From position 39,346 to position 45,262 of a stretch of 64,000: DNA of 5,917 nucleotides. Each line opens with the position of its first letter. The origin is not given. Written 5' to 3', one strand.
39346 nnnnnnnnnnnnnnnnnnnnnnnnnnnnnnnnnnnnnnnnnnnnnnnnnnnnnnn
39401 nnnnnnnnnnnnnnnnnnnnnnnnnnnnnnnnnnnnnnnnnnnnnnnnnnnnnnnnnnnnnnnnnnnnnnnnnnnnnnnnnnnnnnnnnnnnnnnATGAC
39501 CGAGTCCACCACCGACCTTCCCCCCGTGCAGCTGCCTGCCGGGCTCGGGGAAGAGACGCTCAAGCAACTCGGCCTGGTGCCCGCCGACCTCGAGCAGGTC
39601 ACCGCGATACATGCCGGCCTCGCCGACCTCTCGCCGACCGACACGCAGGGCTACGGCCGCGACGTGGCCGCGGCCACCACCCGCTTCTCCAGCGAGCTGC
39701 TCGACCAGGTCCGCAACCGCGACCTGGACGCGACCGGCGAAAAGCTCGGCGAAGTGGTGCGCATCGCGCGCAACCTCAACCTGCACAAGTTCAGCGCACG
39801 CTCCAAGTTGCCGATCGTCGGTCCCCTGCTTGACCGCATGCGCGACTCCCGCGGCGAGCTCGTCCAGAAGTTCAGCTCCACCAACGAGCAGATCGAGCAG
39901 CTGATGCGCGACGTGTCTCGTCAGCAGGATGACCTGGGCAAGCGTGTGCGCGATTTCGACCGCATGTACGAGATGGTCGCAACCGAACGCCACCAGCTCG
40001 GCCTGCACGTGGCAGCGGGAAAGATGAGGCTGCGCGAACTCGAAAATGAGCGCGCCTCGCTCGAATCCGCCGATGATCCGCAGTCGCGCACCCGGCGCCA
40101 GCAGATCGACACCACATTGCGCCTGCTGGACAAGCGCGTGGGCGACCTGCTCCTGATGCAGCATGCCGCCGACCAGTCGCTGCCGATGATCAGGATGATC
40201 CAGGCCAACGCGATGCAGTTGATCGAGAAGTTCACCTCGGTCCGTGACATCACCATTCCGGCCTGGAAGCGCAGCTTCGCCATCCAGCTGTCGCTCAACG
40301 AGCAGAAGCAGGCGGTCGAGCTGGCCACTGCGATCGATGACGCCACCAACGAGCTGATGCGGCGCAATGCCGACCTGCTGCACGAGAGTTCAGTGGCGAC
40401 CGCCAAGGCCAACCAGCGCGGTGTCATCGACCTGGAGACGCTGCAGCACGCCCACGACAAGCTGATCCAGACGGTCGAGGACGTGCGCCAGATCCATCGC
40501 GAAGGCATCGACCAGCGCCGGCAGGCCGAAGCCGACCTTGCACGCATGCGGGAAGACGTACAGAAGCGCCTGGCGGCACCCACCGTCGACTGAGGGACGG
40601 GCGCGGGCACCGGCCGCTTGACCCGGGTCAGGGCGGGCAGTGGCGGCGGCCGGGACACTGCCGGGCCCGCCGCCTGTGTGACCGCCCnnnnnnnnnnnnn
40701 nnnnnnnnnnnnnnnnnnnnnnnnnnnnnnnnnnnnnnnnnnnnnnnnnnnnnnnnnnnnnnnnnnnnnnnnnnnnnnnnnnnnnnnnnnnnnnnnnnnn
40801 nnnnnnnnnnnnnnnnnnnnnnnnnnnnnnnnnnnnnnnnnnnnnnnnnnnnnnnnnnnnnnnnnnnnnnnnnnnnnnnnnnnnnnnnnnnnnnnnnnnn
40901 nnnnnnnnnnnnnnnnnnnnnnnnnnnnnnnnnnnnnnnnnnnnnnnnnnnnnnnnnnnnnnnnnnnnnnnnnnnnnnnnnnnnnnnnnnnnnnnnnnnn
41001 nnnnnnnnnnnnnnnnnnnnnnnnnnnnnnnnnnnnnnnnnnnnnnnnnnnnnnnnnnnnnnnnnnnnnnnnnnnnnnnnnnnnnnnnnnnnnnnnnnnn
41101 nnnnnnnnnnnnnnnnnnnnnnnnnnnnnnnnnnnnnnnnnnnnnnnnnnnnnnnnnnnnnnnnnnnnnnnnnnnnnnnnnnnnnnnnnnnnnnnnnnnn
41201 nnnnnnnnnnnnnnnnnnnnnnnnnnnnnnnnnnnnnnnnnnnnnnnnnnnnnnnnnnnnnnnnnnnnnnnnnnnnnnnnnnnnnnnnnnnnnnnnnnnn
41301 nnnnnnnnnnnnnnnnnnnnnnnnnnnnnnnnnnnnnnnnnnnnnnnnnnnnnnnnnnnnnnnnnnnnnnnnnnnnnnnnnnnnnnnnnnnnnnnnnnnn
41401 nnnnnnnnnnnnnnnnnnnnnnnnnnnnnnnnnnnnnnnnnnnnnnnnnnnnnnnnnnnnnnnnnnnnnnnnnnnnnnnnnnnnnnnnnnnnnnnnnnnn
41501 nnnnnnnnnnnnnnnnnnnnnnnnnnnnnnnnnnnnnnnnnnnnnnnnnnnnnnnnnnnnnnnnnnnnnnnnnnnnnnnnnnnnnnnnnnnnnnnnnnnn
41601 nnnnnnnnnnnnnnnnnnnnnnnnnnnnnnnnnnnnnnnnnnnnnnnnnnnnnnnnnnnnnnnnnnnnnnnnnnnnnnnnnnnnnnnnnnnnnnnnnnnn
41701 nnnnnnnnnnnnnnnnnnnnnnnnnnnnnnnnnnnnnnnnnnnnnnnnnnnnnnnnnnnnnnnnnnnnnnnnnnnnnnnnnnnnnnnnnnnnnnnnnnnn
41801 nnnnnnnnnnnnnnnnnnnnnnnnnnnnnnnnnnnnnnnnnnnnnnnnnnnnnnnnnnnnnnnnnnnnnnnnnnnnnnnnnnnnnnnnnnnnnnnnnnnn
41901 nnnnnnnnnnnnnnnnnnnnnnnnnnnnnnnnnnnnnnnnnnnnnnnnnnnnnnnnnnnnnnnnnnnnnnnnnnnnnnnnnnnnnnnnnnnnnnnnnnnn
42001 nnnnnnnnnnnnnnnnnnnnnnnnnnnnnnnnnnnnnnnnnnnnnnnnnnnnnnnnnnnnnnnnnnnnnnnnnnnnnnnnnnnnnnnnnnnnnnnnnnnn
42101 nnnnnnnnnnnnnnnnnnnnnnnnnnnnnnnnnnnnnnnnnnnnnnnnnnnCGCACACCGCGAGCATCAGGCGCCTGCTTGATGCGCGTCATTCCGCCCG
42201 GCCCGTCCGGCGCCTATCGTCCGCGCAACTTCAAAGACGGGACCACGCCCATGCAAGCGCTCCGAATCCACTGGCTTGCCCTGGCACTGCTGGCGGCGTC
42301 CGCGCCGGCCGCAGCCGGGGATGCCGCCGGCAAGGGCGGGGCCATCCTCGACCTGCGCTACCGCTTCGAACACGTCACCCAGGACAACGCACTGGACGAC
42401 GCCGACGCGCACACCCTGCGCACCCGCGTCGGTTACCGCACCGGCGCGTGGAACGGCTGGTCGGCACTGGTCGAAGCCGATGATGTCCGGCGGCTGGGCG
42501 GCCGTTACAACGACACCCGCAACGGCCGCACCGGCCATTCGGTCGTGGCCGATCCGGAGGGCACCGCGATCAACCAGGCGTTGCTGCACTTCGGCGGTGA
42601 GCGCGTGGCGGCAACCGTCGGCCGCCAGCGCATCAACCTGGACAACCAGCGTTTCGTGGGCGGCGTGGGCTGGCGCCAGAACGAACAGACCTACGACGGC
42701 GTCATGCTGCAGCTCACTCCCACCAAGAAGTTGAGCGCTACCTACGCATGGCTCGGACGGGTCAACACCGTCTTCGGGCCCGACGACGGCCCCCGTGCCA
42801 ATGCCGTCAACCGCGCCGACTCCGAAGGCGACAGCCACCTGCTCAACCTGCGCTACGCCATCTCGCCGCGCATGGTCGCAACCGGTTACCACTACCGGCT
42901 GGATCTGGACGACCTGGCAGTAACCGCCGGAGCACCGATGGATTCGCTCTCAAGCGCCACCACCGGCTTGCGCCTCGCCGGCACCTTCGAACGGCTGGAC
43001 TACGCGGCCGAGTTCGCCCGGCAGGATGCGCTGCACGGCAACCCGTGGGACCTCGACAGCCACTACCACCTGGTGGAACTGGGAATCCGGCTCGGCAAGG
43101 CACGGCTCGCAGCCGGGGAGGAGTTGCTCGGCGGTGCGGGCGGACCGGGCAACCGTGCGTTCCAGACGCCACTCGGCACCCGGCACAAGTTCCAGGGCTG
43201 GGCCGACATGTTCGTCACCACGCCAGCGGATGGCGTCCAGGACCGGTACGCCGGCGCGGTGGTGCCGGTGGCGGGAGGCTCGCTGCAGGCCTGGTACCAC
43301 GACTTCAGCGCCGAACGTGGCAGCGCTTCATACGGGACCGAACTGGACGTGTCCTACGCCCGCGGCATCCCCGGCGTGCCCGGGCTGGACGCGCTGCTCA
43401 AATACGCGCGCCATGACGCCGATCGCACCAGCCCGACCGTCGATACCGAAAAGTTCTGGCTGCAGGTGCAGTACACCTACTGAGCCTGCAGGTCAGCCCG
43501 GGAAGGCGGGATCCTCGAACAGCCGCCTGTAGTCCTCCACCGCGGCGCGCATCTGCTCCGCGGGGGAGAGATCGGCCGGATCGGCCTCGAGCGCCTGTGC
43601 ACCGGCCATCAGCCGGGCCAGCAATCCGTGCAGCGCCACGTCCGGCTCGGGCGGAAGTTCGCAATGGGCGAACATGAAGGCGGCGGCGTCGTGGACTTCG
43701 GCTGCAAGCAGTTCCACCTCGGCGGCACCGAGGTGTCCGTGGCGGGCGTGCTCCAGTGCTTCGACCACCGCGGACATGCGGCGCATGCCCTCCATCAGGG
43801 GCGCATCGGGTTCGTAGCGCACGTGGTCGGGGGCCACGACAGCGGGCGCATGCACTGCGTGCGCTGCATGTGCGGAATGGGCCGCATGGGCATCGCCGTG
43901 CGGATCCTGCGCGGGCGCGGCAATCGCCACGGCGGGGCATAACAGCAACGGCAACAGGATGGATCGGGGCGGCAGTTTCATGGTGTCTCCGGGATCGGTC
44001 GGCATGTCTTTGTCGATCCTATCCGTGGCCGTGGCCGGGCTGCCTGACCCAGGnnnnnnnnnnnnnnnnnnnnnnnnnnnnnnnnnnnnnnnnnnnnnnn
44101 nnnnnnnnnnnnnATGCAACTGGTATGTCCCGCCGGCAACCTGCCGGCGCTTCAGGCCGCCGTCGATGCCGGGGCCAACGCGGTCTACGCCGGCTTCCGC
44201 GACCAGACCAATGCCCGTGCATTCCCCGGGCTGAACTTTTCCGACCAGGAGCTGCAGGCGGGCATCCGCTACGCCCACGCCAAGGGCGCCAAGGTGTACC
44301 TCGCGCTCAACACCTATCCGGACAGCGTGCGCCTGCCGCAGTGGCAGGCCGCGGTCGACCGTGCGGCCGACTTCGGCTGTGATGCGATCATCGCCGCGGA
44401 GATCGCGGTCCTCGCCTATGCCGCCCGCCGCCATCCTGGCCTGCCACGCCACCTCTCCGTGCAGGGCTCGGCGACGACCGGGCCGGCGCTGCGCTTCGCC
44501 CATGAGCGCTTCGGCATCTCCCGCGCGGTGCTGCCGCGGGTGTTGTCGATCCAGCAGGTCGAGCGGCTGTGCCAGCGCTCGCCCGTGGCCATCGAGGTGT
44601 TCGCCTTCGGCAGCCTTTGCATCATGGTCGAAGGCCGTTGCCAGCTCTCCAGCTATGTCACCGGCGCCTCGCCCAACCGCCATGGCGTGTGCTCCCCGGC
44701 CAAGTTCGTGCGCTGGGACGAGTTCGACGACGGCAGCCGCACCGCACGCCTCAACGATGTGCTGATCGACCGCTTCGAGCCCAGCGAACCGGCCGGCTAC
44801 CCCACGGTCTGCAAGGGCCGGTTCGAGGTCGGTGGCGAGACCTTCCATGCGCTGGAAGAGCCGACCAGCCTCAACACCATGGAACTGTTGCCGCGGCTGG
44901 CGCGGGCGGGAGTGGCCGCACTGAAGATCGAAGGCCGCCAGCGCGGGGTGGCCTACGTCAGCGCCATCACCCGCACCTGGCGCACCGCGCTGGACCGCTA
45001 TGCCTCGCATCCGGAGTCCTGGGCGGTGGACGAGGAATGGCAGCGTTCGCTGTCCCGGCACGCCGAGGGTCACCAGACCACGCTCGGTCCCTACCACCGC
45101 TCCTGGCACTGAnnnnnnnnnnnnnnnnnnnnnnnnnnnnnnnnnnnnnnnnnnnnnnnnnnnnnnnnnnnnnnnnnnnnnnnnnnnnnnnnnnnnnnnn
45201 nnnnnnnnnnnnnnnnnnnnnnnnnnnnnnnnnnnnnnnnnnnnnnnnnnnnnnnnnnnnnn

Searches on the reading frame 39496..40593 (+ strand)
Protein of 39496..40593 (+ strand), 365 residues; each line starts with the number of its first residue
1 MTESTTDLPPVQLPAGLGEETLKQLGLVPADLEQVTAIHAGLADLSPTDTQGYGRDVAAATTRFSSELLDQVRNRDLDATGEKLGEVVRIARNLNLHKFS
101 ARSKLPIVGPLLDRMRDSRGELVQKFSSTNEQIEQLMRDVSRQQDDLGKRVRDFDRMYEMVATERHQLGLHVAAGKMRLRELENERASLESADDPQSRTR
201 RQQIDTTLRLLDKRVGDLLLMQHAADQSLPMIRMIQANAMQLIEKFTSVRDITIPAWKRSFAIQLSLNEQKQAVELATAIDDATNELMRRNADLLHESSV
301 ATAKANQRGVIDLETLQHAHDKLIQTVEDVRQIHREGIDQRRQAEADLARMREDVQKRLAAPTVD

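Call 17: search_protein_families(library=pfam, proteins=[window:39496-40593:+], max_evalue=0.001)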
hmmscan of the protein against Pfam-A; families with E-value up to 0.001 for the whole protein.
window:39496-40593:+ (365 aa): 1 family
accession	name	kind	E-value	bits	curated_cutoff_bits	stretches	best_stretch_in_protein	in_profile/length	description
PF05816.16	TelA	-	7.7e-75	252.5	30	1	50-360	16-331/332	Toxic anion resistance protein (TelA)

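Call 52: search_protein_families(library=ncbifam, proteins=[window:39496-40593:+], max_evalue=0.01)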
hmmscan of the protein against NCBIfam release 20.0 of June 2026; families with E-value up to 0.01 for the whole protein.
window:39496-40593:+ (365 aa): 1 family
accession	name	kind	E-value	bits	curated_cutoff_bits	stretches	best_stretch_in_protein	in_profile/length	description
TIGR02131.1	phaP_Bmeg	equivalog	0.0073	16.3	109.3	0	112-160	10-59/165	polyhydroxyalkanoic acid inclusion protein PhaP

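Call 53: search_protein_families(library=padloc, proteins=[window:39496-40593:+], max_evalue=0.01)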
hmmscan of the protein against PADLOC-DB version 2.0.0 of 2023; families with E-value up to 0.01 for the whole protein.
window:39496-40593:+ (365 aa): 0 families

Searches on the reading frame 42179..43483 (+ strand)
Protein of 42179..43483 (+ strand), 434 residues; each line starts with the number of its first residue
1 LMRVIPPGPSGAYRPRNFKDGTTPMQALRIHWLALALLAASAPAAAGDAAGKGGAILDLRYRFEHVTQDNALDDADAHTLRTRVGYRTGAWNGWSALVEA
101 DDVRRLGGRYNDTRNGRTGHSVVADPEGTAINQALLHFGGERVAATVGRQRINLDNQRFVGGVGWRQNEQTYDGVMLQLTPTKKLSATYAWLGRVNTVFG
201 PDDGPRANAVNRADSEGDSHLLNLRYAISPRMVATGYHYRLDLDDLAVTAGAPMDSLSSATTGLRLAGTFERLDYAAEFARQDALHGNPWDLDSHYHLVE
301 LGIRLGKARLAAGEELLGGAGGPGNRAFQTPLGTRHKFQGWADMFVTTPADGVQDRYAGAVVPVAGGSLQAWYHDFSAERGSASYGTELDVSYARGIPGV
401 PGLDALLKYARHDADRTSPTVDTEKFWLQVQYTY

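Call 17: search_protein_families(library=pfam, proteins=[window:42179-43483:+], max_evalue=0.001)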
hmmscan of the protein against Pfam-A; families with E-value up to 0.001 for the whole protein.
window:42179-43483:+ (434 aa): 1 family
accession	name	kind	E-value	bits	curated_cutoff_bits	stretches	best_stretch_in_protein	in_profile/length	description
PF13372.12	Alginate_exp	-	6.2e-11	42.2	25.2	1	58-308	8-249/395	Alginate export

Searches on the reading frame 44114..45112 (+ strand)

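Call 17: search_protein_families(library=pfam, proteins=[window:44114-45112:+], max_evalue=0.001)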
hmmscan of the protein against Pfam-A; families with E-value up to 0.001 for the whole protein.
window:44114-45112:+ (332 aa): 1 family
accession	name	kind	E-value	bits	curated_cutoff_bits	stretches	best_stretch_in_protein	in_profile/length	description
PF01136.24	Peptidase_U32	-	4.8e-59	199.9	22.4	1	75-329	2-230/233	Peptidase family U32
